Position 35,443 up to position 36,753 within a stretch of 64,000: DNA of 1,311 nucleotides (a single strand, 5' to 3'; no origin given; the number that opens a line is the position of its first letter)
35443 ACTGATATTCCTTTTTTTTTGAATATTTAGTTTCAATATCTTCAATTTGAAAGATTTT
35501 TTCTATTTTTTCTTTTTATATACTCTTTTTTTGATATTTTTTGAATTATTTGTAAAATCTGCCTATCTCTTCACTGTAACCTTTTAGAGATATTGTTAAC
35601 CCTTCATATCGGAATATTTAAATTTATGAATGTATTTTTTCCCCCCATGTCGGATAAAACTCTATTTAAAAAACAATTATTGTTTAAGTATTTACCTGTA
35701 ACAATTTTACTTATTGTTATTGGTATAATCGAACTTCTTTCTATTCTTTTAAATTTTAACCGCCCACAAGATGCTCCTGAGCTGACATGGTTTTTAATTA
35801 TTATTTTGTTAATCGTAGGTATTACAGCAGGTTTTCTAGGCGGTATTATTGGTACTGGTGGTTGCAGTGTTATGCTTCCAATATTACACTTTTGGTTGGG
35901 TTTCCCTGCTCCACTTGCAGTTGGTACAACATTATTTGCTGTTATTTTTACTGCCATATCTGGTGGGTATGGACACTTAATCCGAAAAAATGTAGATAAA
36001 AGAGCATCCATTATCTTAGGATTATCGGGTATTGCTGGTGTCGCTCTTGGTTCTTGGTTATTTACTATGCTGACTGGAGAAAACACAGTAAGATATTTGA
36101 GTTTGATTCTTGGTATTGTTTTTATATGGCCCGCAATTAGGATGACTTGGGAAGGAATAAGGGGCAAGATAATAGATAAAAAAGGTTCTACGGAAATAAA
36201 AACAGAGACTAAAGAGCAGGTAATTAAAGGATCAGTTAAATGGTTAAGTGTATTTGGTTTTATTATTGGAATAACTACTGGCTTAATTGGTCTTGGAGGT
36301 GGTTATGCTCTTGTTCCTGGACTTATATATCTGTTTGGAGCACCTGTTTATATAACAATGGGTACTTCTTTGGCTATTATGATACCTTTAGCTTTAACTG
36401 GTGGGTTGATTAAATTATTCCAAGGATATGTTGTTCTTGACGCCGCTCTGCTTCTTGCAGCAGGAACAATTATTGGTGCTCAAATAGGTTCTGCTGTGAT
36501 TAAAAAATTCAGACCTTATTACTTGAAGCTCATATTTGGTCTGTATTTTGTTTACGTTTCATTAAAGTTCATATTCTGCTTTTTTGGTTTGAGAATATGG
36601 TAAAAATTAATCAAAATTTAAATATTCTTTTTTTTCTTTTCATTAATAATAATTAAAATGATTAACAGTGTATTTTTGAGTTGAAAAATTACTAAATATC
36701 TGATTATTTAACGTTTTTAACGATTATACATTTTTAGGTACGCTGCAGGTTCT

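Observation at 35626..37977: Two type-II-anchored PAPS-sulfotransferase paralogues plus a TauE/SafE exporter: a candidate membrane-associated sulfation module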

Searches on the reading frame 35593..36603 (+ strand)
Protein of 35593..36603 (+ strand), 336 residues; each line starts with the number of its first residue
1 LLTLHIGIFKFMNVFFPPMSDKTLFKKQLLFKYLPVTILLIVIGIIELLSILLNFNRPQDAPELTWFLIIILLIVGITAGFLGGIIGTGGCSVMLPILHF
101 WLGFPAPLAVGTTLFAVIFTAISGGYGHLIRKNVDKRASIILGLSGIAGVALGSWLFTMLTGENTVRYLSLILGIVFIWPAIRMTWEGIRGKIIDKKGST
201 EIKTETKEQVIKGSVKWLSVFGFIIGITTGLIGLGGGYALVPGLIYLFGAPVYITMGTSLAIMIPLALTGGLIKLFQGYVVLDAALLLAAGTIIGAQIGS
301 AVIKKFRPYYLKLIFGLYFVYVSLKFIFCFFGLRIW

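Call 4: search_protein_families(library=pfam, proteins=[window:35593-36603:+], max_evalue=0.01)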
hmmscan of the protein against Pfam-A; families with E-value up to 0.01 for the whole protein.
window:35593-36603:+ (336 aa): 2 families
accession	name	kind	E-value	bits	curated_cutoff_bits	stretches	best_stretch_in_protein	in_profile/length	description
PF01925.25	TauE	-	5.8e-47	160.8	32.6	1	72-325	1-236/237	Sulfite exporter TauE/SafE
PF03419.18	Peptidase_U4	-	0.0011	18.8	28.4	1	81-212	36-160/284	Sporulation factor SpoIIGA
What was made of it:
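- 35593..36603 (+): TauE/SafE (TSUP-family) membrane transporter, convergent neighbour of ST1. Listed because the finding includes it, but it is not shown to belong to the sulfotransferase function. PF01925 E 5.8e-47 (call 4).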

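Call 5: search_protein_families(library=ncbifam, proteins=[window:35593-36603:+], max_evalue=0.01)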
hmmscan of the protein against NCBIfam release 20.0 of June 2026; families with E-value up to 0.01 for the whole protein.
window:35593-36603:+ (336 aa): 0 families
